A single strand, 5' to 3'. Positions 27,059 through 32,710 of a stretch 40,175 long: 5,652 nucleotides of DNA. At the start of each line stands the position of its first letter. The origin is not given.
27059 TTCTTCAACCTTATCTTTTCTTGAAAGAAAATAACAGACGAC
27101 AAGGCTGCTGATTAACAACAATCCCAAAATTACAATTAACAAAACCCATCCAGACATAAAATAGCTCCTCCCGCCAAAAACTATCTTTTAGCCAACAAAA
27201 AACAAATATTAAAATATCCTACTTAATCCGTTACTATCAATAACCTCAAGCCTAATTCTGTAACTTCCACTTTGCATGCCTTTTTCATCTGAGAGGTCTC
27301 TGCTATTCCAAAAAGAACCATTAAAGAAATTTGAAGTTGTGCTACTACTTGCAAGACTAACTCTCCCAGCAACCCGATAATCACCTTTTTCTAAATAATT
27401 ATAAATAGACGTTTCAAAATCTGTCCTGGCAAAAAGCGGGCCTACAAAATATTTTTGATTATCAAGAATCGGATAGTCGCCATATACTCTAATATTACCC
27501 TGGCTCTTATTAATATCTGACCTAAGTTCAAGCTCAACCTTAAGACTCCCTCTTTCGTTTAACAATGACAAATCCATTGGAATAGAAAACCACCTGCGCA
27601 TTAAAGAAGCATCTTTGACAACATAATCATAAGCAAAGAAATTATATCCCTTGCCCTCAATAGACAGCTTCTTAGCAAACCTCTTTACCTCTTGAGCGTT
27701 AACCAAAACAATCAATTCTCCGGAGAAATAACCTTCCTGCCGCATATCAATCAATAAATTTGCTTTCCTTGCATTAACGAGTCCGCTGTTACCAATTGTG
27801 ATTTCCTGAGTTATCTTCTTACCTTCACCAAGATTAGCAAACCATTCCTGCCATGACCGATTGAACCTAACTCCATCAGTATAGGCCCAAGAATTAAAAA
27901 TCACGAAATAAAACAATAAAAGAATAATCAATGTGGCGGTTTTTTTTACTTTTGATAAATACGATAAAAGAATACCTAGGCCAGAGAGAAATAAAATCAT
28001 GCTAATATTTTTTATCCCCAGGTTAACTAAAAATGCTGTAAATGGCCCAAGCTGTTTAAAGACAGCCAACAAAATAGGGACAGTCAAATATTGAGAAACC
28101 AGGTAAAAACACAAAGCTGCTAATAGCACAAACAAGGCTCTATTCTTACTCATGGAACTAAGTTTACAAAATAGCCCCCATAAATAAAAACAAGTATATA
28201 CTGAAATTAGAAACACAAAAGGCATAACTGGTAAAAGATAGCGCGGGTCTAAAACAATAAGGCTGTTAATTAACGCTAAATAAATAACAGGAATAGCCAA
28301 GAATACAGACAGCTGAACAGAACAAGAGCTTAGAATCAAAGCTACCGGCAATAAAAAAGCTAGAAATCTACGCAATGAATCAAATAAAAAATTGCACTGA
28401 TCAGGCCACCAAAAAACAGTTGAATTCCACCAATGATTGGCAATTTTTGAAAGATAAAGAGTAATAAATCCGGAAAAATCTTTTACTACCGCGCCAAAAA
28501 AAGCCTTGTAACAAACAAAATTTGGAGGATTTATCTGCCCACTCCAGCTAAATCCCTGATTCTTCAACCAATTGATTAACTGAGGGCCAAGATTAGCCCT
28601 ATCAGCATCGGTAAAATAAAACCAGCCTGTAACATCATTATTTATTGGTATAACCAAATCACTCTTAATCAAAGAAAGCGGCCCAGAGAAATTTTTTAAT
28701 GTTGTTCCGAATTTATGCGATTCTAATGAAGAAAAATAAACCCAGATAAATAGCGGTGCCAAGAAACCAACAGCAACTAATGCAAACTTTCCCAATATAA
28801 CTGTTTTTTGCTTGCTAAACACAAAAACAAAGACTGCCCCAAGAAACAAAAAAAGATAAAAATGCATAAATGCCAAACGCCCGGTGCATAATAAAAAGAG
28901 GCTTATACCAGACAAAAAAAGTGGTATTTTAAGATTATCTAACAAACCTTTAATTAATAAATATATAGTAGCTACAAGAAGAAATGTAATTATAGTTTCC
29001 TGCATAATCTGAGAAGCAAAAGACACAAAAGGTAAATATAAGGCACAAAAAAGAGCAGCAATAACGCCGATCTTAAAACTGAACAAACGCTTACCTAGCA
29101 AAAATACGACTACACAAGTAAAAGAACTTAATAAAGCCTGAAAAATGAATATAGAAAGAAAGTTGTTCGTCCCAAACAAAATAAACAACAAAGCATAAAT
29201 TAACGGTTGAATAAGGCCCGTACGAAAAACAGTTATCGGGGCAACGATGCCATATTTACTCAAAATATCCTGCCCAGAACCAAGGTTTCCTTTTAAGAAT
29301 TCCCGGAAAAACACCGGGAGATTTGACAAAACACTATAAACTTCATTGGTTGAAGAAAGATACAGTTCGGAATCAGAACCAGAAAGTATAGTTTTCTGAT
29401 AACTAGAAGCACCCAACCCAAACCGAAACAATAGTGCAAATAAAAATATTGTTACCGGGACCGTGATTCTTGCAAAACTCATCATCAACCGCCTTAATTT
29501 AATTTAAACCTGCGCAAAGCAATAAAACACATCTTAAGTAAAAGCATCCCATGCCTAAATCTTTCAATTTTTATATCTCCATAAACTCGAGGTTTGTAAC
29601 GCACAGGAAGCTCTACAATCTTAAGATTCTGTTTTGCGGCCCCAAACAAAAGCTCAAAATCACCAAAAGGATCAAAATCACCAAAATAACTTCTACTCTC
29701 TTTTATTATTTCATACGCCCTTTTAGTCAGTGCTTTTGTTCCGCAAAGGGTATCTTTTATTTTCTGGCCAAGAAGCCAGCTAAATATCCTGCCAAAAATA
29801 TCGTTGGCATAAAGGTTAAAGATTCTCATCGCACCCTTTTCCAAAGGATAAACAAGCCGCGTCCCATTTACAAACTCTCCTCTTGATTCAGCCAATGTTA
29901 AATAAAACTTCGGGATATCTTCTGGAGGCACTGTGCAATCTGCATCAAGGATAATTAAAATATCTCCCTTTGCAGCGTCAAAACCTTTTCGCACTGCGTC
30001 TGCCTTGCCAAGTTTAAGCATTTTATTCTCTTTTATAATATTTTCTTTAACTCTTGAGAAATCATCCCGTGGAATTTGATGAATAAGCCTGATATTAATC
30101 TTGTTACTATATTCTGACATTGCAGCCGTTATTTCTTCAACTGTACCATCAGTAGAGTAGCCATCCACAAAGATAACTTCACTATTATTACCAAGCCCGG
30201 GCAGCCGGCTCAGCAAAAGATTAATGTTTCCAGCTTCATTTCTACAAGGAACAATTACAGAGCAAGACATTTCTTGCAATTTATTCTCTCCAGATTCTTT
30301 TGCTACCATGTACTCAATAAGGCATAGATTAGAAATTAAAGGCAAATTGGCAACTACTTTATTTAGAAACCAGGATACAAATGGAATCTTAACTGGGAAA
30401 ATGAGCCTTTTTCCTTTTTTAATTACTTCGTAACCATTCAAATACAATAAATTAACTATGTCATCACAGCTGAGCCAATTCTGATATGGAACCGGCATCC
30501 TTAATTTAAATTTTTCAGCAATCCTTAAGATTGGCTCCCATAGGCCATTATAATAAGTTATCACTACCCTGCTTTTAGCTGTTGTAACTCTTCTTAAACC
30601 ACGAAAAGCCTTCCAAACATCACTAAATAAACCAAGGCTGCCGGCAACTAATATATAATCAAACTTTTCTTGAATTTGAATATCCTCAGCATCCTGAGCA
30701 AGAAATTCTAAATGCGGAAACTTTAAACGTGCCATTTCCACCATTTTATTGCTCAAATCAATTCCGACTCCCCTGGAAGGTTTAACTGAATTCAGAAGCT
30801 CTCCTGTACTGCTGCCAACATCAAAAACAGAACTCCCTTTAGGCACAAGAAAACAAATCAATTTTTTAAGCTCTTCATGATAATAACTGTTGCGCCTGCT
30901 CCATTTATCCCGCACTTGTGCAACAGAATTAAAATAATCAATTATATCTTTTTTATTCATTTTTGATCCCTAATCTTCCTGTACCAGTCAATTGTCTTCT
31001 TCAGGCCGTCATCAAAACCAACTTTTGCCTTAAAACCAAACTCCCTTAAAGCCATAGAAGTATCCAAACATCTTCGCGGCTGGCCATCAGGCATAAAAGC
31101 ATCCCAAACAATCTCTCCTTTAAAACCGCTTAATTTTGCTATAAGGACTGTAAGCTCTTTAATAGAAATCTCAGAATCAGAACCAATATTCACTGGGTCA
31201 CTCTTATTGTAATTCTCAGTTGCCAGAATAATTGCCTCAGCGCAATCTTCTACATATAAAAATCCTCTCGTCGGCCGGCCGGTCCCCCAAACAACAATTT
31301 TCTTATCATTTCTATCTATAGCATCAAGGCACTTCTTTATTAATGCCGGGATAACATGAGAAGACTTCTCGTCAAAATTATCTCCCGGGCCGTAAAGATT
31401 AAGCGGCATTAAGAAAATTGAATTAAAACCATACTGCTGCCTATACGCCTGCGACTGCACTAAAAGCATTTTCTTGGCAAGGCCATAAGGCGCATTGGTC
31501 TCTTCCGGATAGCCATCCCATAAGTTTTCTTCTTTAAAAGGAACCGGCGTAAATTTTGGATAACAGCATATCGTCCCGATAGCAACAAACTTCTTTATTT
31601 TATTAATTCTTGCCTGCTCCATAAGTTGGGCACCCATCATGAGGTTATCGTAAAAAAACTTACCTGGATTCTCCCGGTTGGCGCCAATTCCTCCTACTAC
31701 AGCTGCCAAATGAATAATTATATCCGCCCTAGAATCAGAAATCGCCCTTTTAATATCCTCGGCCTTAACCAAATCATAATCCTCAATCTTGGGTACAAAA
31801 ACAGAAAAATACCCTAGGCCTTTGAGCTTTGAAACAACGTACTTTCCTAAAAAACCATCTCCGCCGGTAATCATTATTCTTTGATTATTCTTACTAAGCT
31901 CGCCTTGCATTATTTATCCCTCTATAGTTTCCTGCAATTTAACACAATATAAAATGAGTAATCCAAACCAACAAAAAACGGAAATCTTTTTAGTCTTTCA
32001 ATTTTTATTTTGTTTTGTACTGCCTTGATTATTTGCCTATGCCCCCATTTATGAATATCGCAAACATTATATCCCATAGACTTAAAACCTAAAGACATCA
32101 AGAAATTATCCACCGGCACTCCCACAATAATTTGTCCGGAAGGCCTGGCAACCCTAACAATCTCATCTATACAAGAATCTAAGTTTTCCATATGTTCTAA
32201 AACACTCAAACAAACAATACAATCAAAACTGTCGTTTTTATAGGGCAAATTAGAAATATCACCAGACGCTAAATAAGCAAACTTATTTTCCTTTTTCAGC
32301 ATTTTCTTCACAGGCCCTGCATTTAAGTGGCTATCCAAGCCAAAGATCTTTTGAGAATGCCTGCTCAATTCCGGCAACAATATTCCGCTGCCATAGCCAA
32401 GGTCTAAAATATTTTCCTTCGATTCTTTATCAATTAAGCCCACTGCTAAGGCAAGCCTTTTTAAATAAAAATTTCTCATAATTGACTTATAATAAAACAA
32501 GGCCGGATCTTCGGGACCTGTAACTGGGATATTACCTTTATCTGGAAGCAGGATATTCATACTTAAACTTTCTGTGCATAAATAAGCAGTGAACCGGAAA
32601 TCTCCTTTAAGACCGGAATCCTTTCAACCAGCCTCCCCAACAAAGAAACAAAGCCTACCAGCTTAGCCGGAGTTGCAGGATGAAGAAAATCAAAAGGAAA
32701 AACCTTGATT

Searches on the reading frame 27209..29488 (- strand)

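Call 8: search_protein_families(library=pfam, proteins=[window:27209-29488:-], max_evalue=0.001)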
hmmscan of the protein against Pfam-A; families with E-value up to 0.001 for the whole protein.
window:27209-29488:- (759 aa): 1 family
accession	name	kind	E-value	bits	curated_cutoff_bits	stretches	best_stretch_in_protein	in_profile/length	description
PF13231.12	PMT_2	-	2e-05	25.3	26.1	1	95-249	7-160/160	Dolichyl-phosphate-mannose-protein mannosyltransferase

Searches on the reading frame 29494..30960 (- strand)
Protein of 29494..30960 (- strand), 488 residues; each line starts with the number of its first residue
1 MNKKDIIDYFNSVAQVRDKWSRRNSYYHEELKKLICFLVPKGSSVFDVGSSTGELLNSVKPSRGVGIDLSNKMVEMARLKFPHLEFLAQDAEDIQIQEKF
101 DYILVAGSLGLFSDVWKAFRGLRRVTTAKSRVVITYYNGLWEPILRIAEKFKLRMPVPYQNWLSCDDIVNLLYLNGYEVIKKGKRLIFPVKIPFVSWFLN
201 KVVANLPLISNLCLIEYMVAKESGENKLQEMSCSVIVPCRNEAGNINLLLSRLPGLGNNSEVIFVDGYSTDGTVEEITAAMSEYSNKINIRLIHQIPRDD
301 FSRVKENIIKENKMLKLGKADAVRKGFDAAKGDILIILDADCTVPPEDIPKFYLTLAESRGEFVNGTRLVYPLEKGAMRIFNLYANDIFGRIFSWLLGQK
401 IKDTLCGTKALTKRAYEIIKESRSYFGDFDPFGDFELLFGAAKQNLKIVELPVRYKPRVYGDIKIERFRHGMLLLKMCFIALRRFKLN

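Call 8: search_protein_families(library=pfam, proteins=[window:29494-30960:-], max_evalue=0.001)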
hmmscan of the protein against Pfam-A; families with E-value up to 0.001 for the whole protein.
window:29494-30960:- (488 aa): 10 families
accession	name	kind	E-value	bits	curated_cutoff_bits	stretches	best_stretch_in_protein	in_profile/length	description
PF00535.33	Glycos_transf_2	-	8.5e-21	75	23.3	2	316-412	63-159/168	Glycosyl transferase family 2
PF13649.12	Methyltransf_25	-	1.3e-10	42.2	27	1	45-126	1-93/97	Methyltransferase domain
PF13847.12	Methyltransf_31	-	2.3e-10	40.8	27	1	41-149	3-124/145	Methyltransferase domain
PF08241.18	Methyltransf_11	-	2.4e-10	41.3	21.2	1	47-133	2-94/95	Methyltransferase domain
PF13489.12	Methyltransf_23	-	3e-07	30.8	27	1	25-181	3-163/164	Methyltransferase domain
PF08242.18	Methyltransf_12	-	4.1e-07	31.1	30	1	47-127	2-93/98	Methyltransferase domain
PF10111.15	Glyco_tranf_2_2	-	7.2e-05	22.8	27.3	0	234-351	1-101/276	Glycosyltransferase like family 2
PF07021.18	MetW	-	8.1e-05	22.8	21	1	33-157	5-129/193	Methionine biosynthesis protein MetW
PF01209.24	Ubie_methyltran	-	9.3e-05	22.3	20.1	1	6-141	9-158/233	ubiE/COQ5 methyltransferase family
PF13641.12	Glyco_tranf_2_3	-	0.0004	20.9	27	0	233-365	3-120/230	Glycosyltransferase like family 2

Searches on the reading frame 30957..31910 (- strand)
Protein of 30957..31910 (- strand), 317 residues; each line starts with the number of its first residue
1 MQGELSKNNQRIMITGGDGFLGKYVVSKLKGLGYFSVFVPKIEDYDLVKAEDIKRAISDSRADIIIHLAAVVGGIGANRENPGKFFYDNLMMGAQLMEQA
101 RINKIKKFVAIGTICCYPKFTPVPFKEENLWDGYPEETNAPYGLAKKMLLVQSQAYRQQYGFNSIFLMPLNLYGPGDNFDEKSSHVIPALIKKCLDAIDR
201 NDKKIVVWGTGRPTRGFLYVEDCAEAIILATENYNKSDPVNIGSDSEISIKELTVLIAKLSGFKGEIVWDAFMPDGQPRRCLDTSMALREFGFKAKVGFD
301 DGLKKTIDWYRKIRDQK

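Call 9: search_protein_families(library=pfam, proteins=[window:30957-31910:-], max_evalue=0.001)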
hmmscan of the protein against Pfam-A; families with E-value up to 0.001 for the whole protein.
window:30957-31910:- (317 aa): 5 families
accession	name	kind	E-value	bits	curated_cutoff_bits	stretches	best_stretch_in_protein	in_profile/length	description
PF01370.27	Epimerase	-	5.5e-54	183.6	20.9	1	12-243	1-240/240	NAD dependent epimerase/dehydratase family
PF16363.11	GDP_Man_Dehyd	-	6.1e-27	95.4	27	1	42-306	56-332/332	GDP-mannose 4,6 dehydratase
PF01073.25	3Beta_HSD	-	1.7e-07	31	22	1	44-235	51-233/280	3-beta hydroxysteroid dehydrogenase/isomerase family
PF04321.23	RmlD_sub_bind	-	1.5e-06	27.9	27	1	11-71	2-61/287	RmlD substrate binding domain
PF02719.21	Polysacc_synt_2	-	0.00034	20.3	20.2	0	46-113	62-128/293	Polysaccharide biosynthesis protein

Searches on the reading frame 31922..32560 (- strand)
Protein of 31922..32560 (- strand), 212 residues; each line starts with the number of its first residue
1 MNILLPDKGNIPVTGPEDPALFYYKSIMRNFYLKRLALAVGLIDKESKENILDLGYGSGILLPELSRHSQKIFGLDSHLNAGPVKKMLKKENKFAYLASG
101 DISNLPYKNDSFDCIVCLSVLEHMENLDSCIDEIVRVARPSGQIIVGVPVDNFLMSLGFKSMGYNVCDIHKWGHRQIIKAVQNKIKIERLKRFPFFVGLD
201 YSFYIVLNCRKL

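Call 9: search_protein_families(library=pfam, proteins=[window:31922-32560:-], max_evalue=0.001)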
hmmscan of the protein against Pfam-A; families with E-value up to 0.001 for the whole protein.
window:31922-32560:- (212 aa): 10 families
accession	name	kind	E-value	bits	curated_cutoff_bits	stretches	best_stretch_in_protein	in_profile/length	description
PF08241.18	Methyltransf_11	-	3.5e-18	66.5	21.2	1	52-146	1-95/95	Methyltransferase domain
PF13649.12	Methyltransf_25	-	6.8e-13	49.6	27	1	51-142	1-97/97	Methyltransferase domain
PF13489.12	Methyltransf_23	-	7.6e-13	49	27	1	26-152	3-122/164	Methyltransferase domain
PF13847.12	Methyltransf_31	-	5.8e-12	46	27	1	46-150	2-113/145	Methyltransferase domain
PF08242.18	Methyltransf_12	-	9.5e-09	36.3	30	1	52-143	1-97/98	Methyltransferase domain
PF05401.17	NodS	-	6.7e-06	26.5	24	1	35-161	30-159/201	Nodulation protein S (NodS)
PF07021.18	MetW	-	7.3e-05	22.9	21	1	50-149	16-110/193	Methionine biosynthesis protein MetW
PF05148.21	Methyltransf_8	-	0.00014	22.3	27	1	44-147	69-157/219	Hypothetical methyltransferase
PF05219.18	DREV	-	0.00017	21.3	26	1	46-148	93-188/265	DREV methyltransferase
PF01209.24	Ubie_methyltran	-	0.00035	20.4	20.1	1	47-146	47-151/233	ubiE/COQ5 methyltransferase family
